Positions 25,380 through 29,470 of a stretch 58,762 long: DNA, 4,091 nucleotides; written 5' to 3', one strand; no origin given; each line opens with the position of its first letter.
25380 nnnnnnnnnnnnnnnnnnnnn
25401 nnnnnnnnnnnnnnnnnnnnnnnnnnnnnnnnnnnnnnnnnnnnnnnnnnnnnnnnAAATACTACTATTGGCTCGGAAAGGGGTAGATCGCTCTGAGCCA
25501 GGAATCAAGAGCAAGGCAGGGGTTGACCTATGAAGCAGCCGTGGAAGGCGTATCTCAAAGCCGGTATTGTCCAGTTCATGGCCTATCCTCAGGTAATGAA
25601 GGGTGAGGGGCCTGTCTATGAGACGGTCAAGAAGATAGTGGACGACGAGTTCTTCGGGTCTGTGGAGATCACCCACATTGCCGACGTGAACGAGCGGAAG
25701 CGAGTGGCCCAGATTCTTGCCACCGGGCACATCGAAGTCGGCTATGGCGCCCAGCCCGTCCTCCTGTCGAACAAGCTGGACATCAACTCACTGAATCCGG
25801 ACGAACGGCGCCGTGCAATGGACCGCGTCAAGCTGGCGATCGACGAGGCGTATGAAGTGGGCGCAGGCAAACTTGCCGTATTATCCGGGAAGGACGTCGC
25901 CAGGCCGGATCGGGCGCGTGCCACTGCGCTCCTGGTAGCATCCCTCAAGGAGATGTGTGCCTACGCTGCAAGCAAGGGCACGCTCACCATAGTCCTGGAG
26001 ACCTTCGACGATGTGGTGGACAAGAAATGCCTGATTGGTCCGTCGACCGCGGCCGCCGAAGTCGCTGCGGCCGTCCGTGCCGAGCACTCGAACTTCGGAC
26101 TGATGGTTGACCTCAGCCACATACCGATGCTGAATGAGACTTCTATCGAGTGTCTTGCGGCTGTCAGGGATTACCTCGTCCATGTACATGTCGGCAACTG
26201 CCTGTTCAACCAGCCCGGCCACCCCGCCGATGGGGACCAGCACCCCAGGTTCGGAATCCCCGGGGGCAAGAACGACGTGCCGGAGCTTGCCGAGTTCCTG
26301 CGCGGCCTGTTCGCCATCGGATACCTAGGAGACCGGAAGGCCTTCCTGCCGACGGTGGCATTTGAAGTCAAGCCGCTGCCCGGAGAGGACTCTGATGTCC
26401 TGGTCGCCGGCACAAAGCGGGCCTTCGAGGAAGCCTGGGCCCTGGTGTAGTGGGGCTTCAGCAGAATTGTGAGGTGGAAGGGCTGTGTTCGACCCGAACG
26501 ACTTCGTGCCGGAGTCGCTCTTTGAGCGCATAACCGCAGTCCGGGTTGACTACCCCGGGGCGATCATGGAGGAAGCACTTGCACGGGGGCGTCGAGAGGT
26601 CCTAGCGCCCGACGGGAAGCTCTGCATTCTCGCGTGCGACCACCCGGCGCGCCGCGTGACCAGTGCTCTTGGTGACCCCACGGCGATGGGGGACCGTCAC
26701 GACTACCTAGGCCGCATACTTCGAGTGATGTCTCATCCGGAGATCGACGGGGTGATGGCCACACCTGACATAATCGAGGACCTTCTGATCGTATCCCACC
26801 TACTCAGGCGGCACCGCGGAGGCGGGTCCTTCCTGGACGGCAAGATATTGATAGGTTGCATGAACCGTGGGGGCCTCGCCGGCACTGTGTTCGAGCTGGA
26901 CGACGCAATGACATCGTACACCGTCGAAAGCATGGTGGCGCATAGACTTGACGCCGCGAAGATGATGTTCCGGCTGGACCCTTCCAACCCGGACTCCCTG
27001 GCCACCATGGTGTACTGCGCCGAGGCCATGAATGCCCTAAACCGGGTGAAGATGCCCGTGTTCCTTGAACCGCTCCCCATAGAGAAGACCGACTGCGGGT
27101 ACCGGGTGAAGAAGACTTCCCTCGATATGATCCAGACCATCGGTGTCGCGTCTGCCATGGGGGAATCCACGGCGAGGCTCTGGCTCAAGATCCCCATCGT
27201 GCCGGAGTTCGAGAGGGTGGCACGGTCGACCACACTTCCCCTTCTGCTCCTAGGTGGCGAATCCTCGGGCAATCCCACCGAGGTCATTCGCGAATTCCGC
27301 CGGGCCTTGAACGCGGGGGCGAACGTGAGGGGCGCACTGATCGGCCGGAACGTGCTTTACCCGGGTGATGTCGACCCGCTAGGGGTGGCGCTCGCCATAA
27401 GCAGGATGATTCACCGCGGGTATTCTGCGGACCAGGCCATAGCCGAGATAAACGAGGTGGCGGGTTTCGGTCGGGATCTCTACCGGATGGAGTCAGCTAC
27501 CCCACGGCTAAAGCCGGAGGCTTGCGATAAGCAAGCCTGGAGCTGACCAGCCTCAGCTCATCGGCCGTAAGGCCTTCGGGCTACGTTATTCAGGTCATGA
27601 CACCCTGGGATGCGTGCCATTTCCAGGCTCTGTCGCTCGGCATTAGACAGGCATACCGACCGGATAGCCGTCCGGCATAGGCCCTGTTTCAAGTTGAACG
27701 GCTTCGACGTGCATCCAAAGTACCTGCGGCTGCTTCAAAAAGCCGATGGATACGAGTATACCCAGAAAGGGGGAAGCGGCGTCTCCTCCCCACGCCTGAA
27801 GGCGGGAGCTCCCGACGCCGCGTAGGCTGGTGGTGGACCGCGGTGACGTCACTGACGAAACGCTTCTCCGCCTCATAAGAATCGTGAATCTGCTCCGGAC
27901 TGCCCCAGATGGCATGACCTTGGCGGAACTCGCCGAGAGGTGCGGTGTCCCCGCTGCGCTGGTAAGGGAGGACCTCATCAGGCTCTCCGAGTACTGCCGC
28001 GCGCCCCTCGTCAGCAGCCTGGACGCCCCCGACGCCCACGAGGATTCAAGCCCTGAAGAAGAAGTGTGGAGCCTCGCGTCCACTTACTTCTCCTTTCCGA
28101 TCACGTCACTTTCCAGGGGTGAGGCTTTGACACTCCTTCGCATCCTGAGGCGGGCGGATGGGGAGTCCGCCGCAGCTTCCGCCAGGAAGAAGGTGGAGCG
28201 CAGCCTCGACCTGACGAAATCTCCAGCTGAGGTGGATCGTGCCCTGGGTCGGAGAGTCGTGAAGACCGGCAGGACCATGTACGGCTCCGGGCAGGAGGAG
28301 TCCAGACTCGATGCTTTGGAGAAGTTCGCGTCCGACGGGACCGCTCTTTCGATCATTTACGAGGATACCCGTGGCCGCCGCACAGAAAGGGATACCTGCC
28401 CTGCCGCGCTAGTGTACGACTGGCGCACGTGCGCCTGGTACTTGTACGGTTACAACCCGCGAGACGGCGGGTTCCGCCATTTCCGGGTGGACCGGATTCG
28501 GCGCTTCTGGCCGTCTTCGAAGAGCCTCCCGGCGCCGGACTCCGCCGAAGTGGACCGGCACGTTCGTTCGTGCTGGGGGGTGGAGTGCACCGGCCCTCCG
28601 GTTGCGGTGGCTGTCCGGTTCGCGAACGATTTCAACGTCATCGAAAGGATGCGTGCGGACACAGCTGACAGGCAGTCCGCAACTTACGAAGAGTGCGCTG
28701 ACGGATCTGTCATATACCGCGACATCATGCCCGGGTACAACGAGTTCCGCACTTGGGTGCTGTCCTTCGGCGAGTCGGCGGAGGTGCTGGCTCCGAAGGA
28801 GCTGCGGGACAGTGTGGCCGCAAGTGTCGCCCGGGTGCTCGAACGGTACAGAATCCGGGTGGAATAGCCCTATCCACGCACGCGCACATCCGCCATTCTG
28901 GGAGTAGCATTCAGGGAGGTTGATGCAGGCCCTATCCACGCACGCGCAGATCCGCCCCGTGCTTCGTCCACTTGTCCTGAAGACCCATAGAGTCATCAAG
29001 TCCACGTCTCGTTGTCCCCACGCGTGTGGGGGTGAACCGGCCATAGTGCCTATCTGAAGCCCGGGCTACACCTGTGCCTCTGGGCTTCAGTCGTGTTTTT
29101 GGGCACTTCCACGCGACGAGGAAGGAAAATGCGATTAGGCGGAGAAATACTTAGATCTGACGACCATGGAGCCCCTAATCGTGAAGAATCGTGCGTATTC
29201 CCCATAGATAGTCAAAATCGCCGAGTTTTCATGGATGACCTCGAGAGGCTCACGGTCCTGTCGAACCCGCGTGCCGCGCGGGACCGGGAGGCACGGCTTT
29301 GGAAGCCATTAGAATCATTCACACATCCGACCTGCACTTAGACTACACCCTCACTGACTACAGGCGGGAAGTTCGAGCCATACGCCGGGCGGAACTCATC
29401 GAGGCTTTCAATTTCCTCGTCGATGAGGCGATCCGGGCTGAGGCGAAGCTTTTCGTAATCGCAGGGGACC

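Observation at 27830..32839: WYL-WCX regulator followed by an Mre11/Rad50-like pair in which both catalytic cores are degenerate and the Rad50-like protein carries a membrane hairpin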

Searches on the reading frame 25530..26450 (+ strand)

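Call 11: search_protein_families(library=pfam, proteins=[window:25530-26450:+], max_evalue=0.01)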
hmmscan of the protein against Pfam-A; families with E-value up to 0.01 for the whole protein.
window:25530-26450:+ (306 aa): 1 family
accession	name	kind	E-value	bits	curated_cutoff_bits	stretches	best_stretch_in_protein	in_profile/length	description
PF01261.30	AP_endonuc_2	-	2.4e-16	60.6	31.1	1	76-265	44-221/249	Xylose isomerase-like TIM barrel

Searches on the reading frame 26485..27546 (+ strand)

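Call 11: search_protein_families(library=pfam, proteins=[window:26485-27546:+], max_evalue=0.01)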
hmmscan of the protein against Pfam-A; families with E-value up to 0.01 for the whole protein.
window:26485-27546:+ (353 aa): 1 family
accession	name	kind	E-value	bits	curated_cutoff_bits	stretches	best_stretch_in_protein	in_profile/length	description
PF22649.2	Cgl0159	-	4.6e-75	252.6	27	1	44-298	1-243/251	Cgl0159-like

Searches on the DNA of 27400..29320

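Call 86: search_rna_families(source=window, start=27400, end=29320, threshold=evalue, max_evalue=1)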
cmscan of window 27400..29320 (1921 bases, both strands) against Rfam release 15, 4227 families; matches with E-value up to 1: 2.
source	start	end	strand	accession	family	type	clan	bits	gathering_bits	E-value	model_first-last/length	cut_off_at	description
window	27492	27690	+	RF02033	HEARO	Gene;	-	75.7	83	5.5e-15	1-211/211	no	HNH endonuclease-associated RNA and ORF (HEARO) RNA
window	27510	27557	-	RF01687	Acido-Lenti-1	Gene; sRNA;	-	18.2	37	0.34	1-46/46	no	Acido-Lenti-1 RNA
